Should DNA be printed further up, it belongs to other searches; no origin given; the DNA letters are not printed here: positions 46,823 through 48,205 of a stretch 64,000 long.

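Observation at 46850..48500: High-GC insert encoding TadG/TadE-like pseudopilin-family proteins without any Tad secretion machinery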

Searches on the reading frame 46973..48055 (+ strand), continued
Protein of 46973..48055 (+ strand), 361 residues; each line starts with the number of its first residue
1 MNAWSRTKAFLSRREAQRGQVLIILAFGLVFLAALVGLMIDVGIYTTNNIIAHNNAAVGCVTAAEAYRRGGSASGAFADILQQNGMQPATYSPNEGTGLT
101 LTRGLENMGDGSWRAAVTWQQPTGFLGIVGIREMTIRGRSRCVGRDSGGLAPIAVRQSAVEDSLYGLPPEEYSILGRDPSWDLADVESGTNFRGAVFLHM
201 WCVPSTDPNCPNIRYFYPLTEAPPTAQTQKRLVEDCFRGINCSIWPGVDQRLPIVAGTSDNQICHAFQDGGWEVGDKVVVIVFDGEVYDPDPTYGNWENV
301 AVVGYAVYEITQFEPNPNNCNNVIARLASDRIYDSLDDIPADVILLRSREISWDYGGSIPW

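Call 93: search_protein_families(library=phrogs, proteins=[L002:13924-15384:-, L002:15517-16365:-, L002:19325-21049:-, L002:3857-4402:+, L002:5461-6159:+, L002:16812-17387:+, L002:18291-18770:-, L002:18786-19196:-, L002:11686-12537:+, L002:10001-11050:+], max_evalue=0.001)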
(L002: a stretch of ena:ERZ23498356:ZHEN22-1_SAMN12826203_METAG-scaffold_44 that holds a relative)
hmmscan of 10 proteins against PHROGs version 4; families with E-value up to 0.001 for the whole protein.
L002:13924-15384:- (486 aa): 2 families
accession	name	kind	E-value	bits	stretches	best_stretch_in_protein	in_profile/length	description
phrog_20266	-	other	1.8e-36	126.9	1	190-466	157-445/450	metallo-phosphoesterase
phrog_221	-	other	3.2e-26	93.4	1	189-466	106-362/367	metallo-phosphoesterase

L002:15517-16365:- (282 aa): 3 families
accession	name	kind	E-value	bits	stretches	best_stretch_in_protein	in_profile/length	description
phrog_1097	-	DNA, RNA and nucleotide metabolism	1.6e-22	81.5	1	7-219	3-214/251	Erf-like ssDNA annealing protein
phrog_20575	-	unknown function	0.00017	22.5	1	11-88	6-86/91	-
phrog_14970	-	unknown function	0.00038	21.7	1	43-143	35-126/230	-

L002:19325-21049:- (574 aa): 1 family
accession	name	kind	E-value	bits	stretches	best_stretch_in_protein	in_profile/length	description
phrog_18179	-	head and packaging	2.2e-06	28.2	1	393-439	193-241/482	virion structural protein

L002:3857-4402:+ (181 aa): 1 family
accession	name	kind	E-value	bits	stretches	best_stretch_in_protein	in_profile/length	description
phrog_15549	-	unknown function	8.4e-18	65.8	1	3-164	6-160/172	-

L002:5461-6159:+ (232 aa): 1 family
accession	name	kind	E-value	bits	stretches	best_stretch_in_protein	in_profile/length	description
phrog_15480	-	other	1e-23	85.1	1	28-209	19-201/245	methyltransferase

L002:16812-17387:+ (191 aa): 1 family
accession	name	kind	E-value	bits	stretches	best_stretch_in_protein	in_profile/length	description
phrog_3926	-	DNA, RNA and nucleotide metabolism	6.2e-07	30.4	1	4-140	6-138/312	replication initiation protein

L002:18291-18770:- (159 aa): 0 families

L002:18786-19196:- (136 aa): 0 families

L002:11686-12537:+ (283 aa): 0 families

L002:10001-11050:+ (349 aa): 0 families

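Call 112: search_protein_families(library=padloc, proteins=[window:46973-48055:+, L002:11686-12537:+, L002:11047-11283:+, L017:11549-13135:-, L017:13132-13461:-, L007:8350-9873:-], max_evalue=0.01)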
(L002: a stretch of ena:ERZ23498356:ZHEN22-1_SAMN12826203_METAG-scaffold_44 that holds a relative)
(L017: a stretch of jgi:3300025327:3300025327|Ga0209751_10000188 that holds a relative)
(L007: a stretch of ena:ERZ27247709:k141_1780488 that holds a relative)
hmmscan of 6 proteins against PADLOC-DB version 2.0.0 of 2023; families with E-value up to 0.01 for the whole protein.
window:46973-48055:+ (361 aa): 0 families

L002:11686-12537:+ (283 aa): 0 families

L002:11047-11283:+ (79 aa): 0 families

L017:11549-13135:- (528 aa): 1 family
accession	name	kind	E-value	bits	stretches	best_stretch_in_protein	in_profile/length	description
PDLC00582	JetC3|JetC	-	0.0087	11.9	0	294-340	646-692/1472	DUF3584 domain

L017:13132-13461:- (109 aa): 0 families

L007:8350-9873:- (507 aa): 1 family
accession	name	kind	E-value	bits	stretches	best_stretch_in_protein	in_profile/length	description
PDLC03962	ShosT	-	0.0068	14.3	0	109-207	63-151/237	-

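Call 120: search_dna_similar(query=window:46973-48055:+, collection=phages, mode=protein, max_evalue=0.001, max_rows=15)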
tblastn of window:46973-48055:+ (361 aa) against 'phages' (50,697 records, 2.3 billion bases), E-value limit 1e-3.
No match.
